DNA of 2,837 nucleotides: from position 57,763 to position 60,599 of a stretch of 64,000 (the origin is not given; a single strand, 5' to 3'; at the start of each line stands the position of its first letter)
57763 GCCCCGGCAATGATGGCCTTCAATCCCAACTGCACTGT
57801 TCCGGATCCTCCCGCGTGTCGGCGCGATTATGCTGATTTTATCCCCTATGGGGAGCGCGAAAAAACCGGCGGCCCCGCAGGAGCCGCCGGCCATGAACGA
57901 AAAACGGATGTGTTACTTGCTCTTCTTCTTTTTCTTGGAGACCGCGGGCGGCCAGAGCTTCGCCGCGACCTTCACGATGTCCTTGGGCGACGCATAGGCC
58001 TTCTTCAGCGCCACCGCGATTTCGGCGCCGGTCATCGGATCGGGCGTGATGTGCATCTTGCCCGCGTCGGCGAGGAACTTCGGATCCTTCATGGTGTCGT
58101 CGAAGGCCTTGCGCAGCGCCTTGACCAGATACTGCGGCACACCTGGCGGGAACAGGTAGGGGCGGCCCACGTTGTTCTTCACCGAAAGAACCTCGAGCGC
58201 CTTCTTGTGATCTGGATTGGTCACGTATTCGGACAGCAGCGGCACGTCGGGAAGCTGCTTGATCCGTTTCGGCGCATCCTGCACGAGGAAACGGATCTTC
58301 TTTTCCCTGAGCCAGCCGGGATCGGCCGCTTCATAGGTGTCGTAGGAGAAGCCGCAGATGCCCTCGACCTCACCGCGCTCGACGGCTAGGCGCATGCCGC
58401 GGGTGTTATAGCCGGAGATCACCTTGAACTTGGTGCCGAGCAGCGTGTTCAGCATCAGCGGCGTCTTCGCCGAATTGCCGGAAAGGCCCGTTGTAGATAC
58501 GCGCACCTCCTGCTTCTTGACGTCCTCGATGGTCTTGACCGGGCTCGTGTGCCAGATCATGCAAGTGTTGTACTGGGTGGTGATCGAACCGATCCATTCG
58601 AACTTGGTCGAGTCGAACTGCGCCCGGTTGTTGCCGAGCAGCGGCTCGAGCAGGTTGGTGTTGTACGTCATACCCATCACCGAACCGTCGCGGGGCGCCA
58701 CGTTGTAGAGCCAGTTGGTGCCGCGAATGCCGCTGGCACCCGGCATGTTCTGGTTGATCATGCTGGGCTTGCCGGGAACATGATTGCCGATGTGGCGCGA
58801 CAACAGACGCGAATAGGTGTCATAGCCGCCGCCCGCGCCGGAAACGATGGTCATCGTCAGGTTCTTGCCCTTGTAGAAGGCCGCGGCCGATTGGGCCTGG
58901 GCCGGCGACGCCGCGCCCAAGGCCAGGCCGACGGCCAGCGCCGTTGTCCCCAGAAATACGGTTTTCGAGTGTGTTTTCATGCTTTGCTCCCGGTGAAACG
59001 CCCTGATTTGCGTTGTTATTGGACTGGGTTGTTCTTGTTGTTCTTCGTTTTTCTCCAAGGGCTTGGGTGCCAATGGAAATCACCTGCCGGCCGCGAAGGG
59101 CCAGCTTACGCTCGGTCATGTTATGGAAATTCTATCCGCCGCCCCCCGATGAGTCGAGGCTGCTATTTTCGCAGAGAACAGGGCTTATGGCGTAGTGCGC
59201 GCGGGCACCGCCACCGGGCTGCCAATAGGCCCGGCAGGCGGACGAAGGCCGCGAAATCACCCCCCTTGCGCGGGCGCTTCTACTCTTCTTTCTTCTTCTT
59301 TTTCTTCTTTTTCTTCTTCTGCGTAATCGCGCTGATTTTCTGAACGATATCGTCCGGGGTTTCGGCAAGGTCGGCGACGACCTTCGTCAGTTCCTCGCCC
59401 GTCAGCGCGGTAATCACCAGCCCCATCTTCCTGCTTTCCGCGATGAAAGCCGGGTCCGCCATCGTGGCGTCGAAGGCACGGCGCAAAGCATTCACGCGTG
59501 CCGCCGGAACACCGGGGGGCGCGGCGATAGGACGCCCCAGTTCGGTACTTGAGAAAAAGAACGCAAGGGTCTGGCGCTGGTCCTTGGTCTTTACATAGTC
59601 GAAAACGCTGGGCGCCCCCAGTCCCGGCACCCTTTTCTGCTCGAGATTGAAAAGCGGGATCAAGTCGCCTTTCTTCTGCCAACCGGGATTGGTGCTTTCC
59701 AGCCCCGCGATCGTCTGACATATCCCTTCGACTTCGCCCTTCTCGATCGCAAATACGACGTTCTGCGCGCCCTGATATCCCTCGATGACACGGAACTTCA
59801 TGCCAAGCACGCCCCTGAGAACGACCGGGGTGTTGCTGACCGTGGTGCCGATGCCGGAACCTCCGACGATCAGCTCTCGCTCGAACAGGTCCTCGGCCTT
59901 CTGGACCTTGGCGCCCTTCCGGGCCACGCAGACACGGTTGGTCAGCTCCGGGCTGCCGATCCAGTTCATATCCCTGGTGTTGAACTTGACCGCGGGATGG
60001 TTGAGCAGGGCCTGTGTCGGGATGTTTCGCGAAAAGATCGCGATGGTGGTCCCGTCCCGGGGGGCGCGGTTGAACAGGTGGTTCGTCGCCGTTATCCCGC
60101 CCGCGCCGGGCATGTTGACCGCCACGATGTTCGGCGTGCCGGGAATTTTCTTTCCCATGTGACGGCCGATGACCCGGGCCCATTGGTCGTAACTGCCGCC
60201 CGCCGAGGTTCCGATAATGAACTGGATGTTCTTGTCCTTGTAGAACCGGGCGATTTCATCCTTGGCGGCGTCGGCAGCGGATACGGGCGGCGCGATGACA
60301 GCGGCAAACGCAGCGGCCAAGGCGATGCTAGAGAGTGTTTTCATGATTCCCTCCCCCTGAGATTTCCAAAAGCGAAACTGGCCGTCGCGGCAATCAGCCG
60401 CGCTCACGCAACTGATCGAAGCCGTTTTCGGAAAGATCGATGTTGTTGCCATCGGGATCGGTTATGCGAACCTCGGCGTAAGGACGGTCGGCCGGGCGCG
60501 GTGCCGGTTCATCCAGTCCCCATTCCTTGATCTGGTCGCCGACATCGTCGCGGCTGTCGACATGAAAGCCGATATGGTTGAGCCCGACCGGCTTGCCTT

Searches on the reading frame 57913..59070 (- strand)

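Call 74: search_protein_families(library=pfam, proteins=[window:57913-59070:-], max_evalue=0.001)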
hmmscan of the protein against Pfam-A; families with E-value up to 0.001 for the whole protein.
window:57913-59070:- (385 aa): 1 family
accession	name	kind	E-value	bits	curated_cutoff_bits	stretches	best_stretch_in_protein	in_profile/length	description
PF03401.19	TctC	-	5e-05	23.4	27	1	104-334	17-237/274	Tripartite tricarboxylate transporter family receptor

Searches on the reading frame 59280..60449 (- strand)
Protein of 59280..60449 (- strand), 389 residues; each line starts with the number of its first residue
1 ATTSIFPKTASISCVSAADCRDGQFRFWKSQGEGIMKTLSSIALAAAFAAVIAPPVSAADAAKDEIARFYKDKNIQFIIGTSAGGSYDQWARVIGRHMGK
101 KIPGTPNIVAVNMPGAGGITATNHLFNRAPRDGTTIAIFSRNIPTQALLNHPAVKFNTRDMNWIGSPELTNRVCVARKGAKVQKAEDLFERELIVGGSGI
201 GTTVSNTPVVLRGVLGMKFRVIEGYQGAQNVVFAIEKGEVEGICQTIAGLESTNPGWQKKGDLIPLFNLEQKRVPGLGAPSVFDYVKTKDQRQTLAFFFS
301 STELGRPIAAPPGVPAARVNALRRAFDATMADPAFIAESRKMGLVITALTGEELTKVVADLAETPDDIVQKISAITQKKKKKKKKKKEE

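Call 74: search_protein_families(library=pfam, proteins=[window:59280-60449:-], max_evalue=0.001)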
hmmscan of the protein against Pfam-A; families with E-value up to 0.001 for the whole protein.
window:59280-60449:- (389 aa): 1 family
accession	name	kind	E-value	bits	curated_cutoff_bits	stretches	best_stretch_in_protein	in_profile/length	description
PF03401.19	TctC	-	1.7e-09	38.1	27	1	91-372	2-272/274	Tripartite tricarboxylate transporter family receptor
